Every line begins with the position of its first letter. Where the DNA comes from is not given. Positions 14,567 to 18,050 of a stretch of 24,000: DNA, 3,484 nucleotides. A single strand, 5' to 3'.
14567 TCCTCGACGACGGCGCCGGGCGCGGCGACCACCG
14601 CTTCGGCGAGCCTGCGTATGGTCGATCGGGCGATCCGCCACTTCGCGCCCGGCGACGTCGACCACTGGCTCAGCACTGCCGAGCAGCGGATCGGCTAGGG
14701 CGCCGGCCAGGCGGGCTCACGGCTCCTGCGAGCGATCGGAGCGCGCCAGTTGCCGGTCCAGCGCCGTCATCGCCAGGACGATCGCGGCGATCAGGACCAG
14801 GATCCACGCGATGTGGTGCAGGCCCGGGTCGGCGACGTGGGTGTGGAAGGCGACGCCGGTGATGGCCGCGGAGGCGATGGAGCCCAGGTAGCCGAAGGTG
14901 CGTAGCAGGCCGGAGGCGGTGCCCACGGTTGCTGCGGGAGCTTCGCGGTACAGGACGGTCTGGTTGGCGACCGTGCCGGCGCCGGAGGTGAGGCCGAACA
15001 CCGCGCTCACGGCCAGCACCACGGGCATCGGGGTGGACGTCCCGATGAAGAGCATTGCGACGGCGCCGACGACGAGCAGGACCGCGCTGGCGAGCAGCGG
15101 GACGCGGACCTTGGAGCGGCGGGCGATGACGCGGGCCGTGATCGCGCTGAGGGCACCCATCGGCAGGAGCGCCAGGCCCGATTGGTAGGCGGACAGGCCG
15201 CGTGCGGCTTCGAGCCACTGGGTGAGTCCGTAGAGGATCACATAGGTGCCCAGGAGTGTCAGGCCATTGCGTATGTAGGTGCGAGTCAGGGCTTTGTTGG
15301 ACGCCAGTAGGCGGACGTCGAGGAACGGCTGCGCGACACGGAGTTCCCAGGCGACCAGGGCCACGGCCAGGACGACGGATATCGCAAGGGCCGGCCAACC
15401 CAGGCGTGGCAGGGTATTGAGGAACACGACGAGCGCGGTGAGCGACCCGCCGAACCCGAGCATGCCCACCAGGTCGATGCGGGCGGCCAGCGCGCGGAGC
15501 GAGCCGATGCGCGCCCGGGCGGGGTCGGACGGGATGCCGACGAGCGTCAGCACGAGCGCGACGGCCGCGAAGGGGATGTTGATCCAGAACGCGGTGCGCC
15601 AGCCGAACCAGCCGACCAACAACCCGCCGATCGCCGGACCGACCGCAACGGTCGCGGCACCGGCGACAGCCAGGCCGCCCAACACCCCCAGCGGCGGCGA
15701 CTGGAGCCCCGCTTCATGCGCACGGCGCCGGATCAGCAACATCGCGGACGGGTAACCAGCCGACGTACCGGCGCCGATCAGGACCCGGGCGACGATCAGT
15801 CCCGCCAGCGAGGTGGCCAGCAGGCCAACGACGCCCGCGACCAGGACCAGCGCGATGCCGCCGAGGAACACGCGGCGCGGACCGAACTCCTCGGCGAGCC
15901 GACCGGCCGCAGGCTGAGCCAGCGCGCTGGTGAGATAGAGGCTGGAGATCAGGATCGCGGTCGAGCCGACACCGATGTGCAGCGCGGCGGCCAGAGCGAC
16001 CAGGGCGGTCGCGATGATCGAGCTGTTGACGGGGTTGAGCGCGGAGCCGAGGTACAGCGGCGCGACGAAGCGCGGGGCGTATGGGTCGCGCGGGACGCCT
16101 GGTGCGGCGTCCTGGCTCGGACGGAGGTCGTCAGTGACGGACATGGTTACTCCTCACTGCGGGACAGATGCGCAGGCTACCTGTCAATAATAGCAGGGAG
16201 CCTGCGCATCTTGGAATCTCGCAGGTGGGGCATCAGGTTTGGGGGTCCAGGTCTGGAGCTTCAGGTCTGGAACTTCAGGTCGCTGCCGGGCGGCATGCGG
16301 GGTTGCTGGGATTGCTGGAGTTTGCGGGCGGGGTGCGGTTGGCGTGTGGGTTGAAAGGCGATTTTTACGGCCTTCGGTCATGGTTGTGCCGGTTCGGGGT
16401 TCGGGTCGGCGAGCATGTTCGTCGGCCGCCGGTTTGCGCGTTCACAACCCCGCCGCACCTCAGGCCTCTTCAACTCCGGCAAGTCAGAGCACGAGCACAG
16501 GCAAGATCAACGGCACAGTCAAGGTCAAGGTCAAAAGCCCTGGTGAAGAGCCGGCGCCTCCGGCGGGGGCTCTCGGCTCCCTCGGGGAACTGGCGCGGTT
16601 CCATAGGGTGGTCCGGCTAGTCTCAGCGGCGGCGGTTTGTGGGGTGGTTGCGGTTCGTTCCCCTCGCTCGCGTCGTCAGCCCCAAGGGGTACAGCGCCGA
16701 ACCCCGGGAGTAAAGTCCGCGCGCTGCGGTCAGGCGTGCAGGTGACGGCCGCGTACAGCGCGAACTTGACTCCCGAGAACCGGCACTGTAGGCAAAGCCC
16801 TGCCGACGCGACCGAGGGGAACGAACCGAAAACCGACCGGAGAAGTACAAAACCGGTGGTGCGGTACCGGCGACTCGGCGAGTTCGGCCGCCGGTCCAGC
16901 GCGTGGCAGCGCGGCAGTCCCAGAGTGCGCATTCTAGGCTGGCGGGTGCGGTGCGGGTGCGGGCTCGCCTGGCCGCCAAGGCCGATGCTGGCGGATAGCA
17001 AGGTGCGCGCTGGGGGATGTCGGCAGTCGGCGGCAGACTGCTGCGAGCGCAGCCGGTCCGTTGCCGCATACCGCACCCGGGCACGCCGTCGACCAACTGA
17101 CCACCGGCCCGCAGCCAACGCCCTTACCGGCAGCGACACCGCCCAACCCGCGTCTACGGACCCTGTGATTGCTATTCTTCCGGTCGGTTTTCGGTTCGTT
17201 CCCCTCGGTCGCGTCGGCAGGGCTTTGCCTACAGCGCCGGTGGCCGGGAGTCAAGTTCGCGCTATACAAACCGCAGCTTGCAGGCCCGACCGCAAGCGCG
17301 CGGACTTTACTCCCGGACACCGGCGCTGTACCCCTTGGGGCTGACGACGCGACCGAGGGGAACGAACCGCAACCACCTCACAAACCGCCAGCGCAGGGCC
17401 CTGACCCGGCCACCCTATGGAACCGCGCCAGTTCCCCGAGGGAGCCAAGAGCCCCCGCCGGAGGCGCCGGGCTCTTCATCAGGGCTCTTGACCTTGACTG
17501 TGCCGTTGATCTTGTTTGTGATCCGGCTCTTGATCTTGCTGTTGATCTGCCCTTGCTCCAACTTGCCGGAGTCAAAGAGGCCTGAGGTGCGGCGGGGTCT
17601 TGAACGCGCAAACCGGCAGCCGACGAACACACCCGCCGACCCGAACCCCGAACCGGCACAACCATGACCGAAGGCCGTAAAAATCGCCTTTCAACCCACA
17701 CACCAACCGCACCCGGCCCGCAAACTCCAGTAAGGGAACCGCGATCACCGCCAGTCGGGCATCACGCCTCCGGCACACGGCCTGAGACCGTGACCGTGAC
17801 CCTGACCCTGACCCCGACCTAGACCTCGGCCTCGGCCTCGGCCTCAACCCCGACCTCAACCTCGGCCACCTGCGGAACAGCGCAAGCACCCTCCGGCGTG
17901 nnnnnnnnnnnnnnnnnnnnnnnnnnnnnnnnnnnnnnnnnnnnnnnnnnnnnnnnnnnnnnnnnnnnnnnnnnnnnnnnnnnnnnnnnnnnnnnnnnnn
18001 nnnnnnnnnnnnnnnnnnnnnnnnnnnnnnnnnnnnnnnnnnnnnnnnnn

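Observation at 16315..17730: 1.4-kb imperfect palindrome of two inverted non-coding modules around a 329-bp spacer, filling a 1.67-kb gene-free gap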

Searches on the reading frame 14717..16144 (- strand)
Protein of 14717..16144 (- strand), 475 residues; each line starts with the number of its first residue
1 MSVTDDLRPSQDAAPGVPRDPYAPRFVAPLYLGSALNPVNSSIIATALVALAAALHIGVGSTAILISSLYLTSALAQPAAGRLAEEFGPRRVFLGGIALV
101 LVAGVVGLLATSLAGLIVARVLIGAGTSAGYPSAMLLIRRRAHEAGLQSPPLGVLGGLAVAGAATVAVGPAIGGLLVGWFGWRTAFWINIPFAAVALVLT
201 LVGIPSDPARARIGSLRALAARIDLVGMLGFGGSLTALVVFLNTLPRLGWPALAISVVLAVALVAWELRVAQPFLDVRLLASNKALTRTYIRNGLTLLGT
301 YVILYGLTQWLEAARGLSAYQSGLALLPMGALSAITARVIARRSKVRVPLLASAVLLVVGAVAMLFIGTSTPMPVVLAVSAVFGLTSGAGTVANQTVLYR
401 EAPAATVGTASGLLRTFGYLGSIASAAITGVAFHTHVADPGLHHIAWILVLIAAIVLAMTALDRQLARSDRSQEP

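Call 12: find_encoding_contigs(protein=window:14717-16144:-, flank=10000, max_places=10)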
Protein window:14717-16144:- (475 aa): 1 contig read that carries it; 1 place shown.
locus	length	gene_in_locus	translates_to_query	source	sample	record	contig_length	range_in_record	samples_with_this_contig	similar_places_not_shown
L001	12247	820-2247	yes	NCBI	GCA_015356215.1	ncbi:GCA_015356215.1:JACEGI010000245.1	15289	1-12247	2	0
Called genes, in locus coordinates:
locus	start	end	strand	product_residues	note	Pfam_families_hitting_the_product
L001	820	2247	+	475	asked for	PF07690:MFS_1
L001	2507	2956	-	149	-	PF22381:Staph_reg_Sar_Rot (weak), PF01047:MarR, PF12802:MarR_2 (weak), PF13463:HTH_27 (weak)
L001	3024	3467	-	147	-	PF00582:Usp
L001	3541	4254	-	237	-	PF00440:TetR_N, PF16859:TetR_C_11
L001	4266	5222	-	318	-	PF00248:Aldo_ket_red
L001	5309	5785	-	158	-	-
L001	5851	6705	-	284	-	PF00296:Bac_luciferase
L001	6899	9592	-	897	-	PF16334:DUF4964, PF17168:DUF5127, PF16335:GtaA_6_Hairpin, PF14200:RicinB_lectin_2, PF00652:Ricin_B_lectin, PF14200:RicinB_lectin_2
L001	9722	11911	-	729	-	-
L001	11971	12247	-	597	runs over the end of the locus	PF05382:Amidase_5 (faint), PF07935:SSV1_ORF_D-335 (faint)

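Call 13: search_protein_families(library=pfam, proteins=[window:14717-16144:-])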
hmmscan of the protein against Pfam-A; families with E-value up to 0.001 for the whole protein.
window:14717-16144:- (475 aa): 1 family
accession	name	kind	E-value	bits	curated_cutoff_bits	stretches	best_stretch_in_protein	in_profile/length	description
PF07690.21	MFS_1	-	1.6e-35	123.1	33.4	1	30-425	1-346/347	Major Facilitator Superfamily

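Call 35: find_homologous_proteins(query=window:14717-16144:-, max_evalue=1e-50)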
Query window:14717-16144:- (475 aa): 1539 proteins with E <= 1e-50 among 8000 candidates; the best 120 are listed.
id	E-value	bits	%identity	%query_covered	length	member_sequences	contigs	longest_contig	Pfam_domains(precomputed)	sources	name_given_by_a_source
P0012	1.8e-284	962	100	100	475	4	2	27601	PF07690.22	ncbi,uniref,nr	ncbi:MFS transporter [Catenulispora pinisilvae]|uniref:MFS transporter n=1 Tax=Catenulispora pinisil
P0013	1.6e-239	813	84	100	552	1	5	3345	PF07690.22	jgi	jgi:MFS family permease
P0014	8.0e-233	791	80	100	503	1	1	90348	PF06609.19,PF07690.22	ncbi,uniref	ncbi:MFS family permease [Catenulispora sp. GAS73]|uniref:MFS transporter n=1 Tax=Catenulispora sp. 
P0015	8.2e-233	791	81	100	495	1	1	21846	PF07690.22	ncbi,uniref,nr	ncbi:MFS transporter [Catenulispora rubra]|uniref:MFS transporter n=1 Tax=Catenulispora rubra TaxID=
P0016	7.3e-232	788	81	100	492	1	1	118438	PF07690.22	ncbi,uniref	ncbi:MFS family permease [Catenulispora sp. EB89]|uniref:MFS transporter n=1 Tax=Catenulispora sp. E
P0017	6.6e-229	778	77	100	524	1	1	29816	PF07690.22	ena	-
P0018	1.4e-228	777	82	99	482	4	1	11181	PF06609.19,PF07690.22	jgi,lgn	jgi:MFS family permease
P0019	1.1e-212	725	76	100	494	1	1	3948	PF07690.22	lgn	-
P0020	1.4e-211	721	74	100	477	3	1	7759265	PF06609.19,PF07690.22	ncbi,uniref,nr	ncbi:MFS transporter [Kitasatospora sp. NBC_01300]|uniref:MFS transporter n=1 Tax=Kitasatospora sp. 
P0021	1.4e-210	718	78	95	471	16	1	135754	PF06609.19,PF07690.22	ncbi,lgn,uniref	ncbi:MFS transporter [Kitasatospora sp. NPDC088264]|uniref:MFS transporter n=1 Tax=Kitasatospora sp.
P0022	7.1e-210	716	75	99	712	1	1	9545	PF00857.27,PF07690.22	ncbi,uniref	ncbi:MFS transporter [Streptomyces mirabilis]|uniref:MFS transporter n=1 Tax=Streptomyces mirabilis 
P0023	8.9e-210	715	75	100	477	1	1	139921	PF07690.22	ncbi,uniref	ncbi:MFS transporter [Streptomyces sp. NPDC056831]|uniref:MFS transporter n=1 Tax=Streptomyces sp. N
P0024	1.3e-209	715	79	95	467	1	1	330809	PF07690.22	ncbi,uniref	ncbi:MFS family permease [Streptacidiphilus sp. MAP12-20]|uniref:MFS transporter n=1 Tax=Streptacidi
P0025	2.6e-209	714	74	99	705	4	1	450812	PF00857.27,PF06609.19,PF07690.22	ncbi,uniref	ncbi:MFS transporter [Streptomyces sp. NPDC007896]|uniref:MFS transporter n=1 Tax=Streptomyces sp. N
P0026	4.4e-209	713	75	99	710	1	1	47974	PF00857.27,PF07690.22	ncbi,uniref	ncbi:MFS transporter [Streptomyces mirabilis]|uniref:MFS transporter n=1 Tax=Streptomyces mirabilis 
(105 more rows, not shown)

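Call 36: find_encoding_contigs(protein=P0016, flank=6000, max_places=3)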
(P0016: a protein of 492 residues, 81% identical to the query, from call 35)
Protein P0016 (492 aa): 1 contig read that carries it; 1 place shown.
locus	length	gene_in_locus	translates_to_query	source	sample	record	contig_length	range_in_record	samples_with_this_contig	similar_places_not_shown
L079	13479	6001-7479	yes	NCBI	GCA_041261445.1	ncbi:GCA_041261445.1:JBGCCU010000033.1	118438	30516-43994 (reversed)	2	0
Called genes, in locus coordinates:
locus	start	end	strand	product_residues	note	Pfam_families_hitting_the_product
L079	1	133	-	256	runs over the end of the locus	PF00440:TetR_N (weak), PF02909:TetR_C_1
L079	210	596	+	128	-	PF00903:Glyoxalase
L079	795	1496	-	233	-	PF00561:Abhydrolase_1 (faint), PF12146:Hydrolase_4 (faint), PF12697:Abhydrolase_6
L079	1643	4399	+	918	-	PF13191:AAA_16, PF13401:AAA_22 (weak), PF00196:GerE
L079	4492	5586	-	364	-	PF00005:ABC_tran, PF17912:OB_MalK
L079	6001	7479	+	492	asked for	PF07690:MFS_1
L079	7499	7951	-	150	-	PF01047:MarR, PF12802:MarR_2, PF13463:HTH_27 (weak)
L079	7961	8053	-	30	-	-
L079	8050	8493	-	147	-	PF00582:Usp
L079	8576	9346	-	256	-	PF00440:TetR_N, PF16859:TetR_C_11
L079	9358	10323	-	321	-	PF00248:Aldo_ket_red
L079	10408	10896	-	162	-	-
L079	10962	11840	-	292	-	PF00296:Bac_luciferase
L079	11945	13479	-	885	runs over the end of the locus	PF16334:DUF4964, PF17168:DUF5127, PF16335:GtaA_6_Hairpin, PF14200:RicinB_lectin_2, PF00652:Ricin_B_lectin, PF14200:RicinB_lectin_2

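Call 37: find_encoding_contigs(protein=P0015, flank=6000, max_places=3)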
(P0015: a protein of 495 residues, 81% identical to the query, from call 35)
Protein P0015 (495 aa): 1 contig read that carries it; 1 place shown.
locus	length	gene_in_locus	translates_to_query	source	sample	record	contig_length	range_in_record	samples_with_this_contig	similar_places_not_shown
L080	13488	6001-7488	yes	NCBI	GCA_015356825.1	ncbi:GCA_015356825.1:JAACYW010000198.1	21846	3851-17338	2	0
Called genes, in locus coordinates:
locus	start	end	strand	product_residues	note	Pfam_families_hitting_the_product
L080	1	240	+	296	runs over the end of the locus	PF00248:Aldo_ket_red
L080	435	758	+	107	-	-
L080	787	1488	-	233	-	PF00561:Abhydrolase_1 (faint), PF12146:Hydrolase_4 (faint), PF12697:Abhydrolase_6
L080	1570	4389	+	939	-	PF13191:AAA_16, PF13401:AAA_22 (weak), PF00196:GerE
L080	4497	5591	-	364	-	PF00005:ABC_tran, PF17912:OB_MalK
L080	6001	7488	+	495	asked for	PF07690:MFS_1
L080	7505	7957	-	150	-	PF01047:MarR, PF12802:MarR_2, PF13463:HTH_27 (weak)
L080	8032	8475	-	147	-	PF00582:Usp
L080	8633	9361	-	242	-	PF00440:TetR_N, PF16859:TetR_C_11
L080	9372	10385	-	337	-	PF00248:Aldo_ket_red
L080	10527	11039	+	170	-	PF01988:VIT1 (faint)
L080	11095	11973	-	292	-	PF00296:Bac_luciferase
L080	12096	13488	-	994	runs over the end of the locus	PF16334:DUF4964, PF17168:DUF5127, PF16335:GtaA_6_Hairpin, PF00652:Ricin_B_lectin, PF14200:RicinB_lectin_2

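Call 38: find_encoding_contigs(protein=P0014, flank=6000, max_places=3)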
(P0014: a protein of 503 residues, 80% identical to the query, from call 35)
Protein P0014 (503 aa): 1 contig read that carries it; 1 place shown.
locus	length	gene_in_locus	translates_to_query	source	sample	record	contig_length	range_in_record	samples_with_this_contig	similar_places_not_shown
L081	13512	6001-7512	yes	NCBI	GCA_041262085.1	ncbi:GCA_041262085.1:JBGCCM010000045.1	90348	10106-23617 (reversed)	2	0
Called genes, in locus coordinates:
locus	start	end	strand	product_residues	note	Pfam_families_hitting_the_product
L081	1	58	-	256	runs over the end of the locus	PF00440:TetR_N (weak), PF02909:TetR_C_1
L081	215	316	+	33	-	-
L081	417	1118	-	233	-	PF12146:Hydrolase_4 (faint), PF12697:Abhydrolase_6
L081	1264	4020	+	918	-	PF13191:AAA_16, PF13401:AAA_22 (weak), PF00196:GerE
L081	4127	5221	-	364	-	PF00005:ABC_tran, PF17912:OB_MalK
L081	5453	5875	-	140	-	PF04075:F420H2_quin_red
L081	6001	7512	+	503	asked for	PF06609:TRI12 (weak), PF07690:MFS_1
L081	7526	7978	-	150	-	PF01047:MarR, PF12802:MarR_2 (weak), PF13463:HTH_27 (weak)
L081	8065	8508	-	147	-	PF00582:Usp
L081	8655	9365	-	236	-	PF00440:TetR_N, PF16859:TetR_C_11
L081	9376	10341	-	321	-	PF00248:Aldo_ket_red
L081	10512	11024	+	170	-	PF01988:VIT1 (faint)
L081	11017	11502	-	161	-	-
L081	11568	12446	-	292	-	PF00296:Bac_luciferase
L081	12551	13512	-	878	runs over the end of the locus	PF16334:DUF4964, PF17168:DUF5127, PF16335:GtaA_6_Hairpin, PF14200:RicinB_lectin_2, PF00652:Ricin_B_lectin, PF14200:RicinB_lectin_2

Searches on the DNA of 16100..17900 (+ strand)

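Call 8: search_dna_similar(query=window:16312-16844:+, collection=plasmids, mode=distant, max_rows=30)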
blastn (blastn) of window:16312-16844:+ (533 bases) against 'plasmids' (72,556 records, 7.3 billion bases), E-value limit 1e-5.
No match.

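Call 9: search_rna_families(source=window, start=16100, end=17900, threshold=evalue, max_evalue=10)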
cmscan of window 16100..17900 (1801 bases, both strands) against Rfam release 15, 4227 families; matches with E-value up to 10: 5.
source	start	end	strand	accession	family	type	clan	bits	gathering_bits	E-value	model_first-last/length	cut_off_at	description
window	17322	17373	+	RF00915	mir-760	Gene; miRNA;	-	19.7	98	0.51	1-80/80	no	mir-760 microRNA precursor family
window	16693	16786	-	RF01035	mir-887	Gene; miRNA;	-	19.7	100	1.9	1-78/78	no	mir-887 microRNA precursor family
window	16821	16901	-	RF02051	STnc450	Gene; sRNA;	-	19.2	37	0.47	1-57/57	no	Enterobacterial sRNA STnc450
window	17235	17339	+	RF02786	snoTBR2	Gene; snRNA; snoRNA; CD-box;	-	17.8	62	3.5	1-109/109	no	Small nucleolar RNA TBR2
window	16181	16294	+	RF01872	MEG3_2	Gene; lncRNA;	-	15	60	6.9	1-105/105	no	Maternally expressed 3 conserved region 2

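Call 57: search_dna_similar(query=window:16312-17733:+, collection=phages, mode=distant, max_rows=10)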
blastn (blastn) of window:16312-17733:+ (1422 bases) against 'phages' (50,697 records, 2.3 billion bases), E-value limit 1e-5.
No match.

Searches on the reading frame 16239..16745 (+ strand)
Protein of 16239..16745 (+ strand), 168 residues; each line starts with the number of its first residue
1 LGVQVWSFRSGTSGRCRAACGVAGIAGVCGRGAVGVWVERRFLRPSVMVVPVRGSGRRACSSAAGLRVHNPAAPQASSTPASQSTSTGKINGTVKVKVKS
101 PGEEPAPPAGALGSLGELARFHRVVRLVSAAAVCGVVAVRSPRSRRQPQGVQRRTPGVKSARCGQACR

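Call 41: search_protein_families(library=pfam, proteins=[window:16239-16745:+], max_evalue=0.01)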
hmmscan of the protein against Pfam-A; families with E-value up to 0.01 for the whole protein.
window:16239-16745:+ (168 aa): 0 families
